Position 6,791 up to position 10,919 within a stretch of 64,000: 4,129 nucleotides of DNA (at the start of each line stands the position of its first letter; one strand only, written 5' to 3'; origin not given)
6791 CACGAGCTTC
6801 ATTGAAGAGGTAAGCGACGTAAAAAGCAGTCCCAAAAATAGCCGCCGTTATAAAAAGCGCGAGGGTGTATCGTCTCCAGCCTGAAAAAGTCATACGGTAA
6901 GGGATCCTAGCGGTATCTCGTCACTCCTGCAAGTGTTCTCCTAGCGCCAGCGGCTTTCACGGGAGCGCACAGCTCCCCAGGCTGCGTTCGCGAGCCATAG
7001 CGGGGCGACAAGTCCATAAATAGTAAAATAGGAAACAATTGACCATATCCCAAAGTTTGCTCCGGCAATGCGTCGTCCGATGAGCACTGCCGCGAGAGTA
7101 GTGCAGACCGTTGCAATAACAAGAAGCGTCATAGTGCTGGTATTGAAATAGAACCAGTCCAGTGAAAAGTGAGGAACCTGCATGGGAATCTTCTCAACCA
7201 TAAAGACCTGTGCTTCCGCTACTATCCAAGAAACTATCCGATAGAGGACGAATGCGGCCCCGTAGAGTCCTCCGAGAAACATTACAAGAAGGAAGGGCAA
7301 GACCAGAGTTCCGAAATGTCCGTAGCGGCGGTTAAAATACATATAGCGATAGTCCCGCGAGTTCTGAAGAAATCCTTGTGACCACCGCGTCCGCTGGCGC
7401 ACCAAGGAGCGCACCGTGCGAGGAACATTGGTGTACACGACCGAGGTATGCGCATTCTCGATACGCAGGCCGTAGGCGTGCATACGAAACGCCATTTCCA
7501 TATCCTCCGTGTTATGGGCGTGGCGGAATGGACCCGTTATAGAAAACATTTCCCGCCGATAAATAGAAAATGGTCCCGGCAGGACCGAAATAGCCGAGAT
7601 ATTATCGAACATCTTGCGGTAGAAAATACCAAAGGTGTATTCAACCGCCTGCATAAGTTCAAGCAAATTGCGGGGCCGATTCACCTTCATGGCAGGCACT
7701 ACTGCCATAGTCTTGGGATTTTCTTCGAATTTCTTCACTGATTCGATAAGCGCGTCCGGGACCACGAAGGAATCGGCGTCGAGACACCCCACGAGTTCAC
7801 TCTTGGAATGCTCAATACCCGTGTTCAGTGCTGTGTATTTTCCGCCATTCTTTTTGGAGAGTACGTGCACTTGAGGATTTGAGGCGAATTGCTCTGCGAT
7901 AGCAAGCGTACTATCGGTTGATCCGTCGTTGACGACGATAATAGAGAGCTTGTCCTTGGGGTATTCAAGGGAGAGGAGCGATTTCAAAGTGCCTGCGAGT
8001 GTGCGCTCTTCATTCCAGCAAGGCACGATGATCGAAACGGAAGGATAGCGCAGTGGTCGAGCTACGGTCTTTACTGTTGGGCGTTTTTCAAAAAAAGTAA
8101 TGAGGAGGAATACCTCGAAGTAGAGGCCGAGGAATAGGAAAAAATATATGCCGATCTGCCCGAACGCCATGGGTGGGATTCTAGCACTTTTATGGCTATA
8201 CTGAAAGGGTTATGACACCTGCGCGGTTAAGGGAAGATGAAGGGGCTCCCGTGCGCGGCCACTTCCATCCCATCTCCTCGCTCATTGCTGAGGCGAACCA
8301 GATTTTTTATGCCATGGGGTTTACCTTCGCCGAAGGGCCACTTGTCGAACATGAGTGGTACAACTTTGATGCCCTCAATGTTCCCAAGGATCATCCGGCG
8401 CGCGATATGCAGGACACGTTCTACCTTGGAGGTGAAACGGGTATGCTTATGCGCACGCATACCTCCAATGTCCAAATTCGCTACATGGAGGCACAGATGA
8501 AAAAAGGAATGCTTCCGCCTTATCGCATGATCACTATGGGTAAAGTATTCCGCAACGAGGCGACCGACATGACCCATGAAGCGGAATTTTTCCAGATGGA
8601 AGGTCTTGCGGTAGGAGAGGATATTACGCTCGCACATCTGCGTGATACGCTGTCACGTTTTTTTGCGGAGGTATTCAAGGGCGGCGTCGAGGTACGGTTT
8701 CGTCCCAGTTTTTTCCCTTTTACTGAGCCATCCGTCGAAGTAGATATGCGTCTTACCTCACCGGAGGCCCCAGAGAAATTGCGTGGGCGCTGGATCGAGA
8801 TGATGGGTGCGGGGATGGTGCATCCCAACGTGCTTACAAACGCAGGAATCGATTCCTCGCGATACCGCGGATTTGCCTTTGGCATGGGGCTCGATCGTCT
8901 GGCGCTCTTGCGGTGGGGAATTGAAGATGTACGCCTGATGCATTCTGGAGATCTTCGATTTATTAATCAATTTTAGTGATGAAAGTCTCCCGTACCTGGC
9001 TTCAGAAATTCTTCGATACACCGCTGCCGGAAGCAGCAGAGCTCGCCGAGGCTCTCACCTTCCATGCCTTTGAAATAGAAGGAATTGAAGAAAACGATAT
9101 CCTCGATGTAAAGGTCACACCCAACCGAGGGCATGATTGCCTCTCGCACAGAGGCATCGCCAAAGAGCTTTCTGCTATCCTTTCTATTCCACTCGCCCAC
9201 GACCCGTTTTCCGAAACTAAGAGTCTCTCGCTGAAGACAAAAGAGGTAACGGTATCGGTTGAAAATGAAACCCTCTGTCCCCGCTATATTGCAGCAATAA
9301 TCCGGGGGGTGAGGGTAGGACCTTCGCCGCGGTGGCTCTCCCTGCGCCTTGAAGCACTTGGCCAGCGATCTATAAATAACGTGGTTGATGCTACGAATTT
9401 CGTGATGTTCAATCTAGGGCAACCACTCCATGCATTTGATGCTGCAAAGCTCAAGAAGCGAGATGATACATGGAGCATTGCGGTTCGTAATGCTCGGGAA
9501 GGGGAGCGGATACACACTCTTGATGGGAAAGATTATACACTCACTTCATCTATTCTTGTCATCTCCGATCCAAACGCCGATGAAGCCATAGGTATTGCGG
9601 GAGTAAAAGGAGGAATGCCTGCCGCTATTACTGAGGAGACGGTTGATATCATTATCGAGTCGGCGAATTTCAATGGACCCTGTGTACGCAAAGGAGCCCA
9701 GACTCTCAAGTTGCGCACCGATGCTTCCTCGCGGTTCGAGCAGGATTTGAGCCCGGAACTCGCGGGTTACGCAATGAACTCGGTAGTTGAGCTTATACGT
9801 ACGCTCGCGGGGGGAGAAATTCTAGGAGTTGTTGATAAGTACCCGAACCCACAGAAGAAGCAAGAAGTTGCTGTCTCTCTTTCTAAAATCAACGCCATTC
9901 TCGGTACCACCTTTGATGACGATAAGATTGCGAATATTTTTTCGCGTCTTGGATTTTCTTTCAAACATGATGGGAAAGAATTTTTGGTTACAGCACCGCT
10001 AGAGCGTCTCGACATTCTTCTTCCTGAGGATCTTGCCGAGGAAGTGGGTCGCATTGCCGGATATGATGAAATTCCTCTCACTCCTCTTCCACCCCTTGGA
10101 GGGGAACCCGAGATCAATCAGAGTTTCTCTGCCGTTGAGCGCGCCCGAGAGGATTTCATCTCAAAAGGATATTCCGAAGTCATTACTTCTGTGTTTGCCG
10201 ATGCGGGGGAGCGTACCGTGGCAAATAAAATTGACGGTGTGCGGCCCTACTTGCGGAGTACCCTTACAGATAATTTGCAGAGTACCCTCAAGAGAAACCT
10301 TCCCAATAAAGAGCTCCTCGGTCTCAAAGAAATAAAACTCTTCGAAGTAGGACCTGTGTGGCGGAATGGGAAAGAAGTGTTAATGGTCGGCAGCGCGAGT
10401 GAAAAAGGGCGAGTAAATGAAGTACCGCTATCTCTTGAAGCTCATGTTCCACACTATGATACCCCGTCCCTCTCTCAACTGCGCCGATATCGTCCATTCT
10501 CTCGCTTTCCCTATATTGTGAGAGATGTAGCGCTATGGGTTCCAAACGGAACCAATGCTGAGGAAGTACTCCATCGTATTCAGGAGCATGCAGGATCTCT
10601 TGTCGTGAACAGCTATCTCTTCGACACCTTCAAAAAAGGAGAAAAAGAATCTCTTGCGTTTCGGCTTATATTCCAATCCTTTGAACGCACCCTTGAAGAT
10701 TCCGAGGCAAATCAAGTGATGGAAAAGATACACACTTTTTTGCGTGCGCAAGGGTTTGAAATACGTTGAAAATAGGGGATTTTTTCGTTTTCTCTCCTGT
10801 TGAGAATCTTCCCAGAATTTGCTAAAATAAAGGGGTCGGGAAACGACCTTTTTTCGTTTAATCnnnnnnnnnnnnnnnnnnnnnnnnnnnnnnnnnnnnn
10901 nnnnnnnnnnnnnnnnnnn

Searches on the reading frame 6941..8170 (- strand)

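Call 59: search_protein_families(library=pfam, proteins=[window:6941-8170:-], max_evalue=0.00001)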
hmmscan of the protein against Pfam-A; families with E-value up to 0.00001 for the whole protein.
window:6941-8170:- (409 aa): 6 families
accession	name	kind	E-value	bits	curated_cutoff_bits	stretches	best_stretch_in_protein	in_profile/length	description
PF00535.33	Glycos_transf_2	-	8.4e-36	123.9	23.3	1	46-209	1-164/168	Glycosyl transferase family 2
PF13641.12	Glyco_tranf_2_3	-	2.6e-29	103.3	27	1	43-266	1-230/230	Glycosyltransferase like family 2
PF13632.12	Glyco_trans_2_3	-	1.1e-20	74.7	27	1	129-309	4-187/198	Glycosyl transferase family group 2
PF10111.15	Glyco_tranf_2_2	-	9.5e-14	52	27.3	1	46-249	1-218/276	Glycosyltransferase like family 2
PF03142.21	Chitin_synth_2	-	2.6e-10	40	27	1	117-205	195-285/527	Chitin synthase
PF13506.12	Glyco_transf_21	-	4.1e-10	39.9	21.7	1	110-264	17-173/174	Glycosyl transferase family 21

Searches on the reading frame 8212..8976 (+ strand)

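Call 59: search_protein_families(library=pfam, proteins=[window:8212-8976:+], max_evalue=0.00001)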
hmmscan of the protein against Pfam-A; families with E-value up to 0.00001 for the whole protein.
window:8212-8976:+ (254 aa): 1 family
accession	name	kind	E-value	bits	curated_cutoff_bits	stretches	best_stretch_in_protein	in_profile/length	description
PF01409.25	tRNA-synt_2d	-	6.5e-91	304.6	19.8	1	15-254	13-246/246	tRNA synthetases class II core domain (F)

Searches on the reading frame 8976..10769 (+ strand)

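Call 59: search_protein_families(library=pfam, proteins=[window:8976-10769:+], max_evalue=0.00001)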
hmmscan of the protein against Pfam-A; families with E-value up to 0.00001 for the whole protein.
window:8976-10769:+ (597 aa): 3 families
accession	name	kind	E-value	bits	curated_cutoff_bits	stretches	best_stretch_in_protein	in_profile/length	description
PF03483.22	B3_4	-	2.1e-56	190.7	29.3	1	101-279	2-174/174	B3/4 domain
PF03147.19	FDX-ACB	-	1.3e-20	74.1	31.1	1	509-597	1-94/94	Ferredoxin-fold anticodon binding domain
PF03484.21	B5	-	2.3e-19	69.8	28.6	1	299-363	2-67/67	tRNA synthetase B5 domain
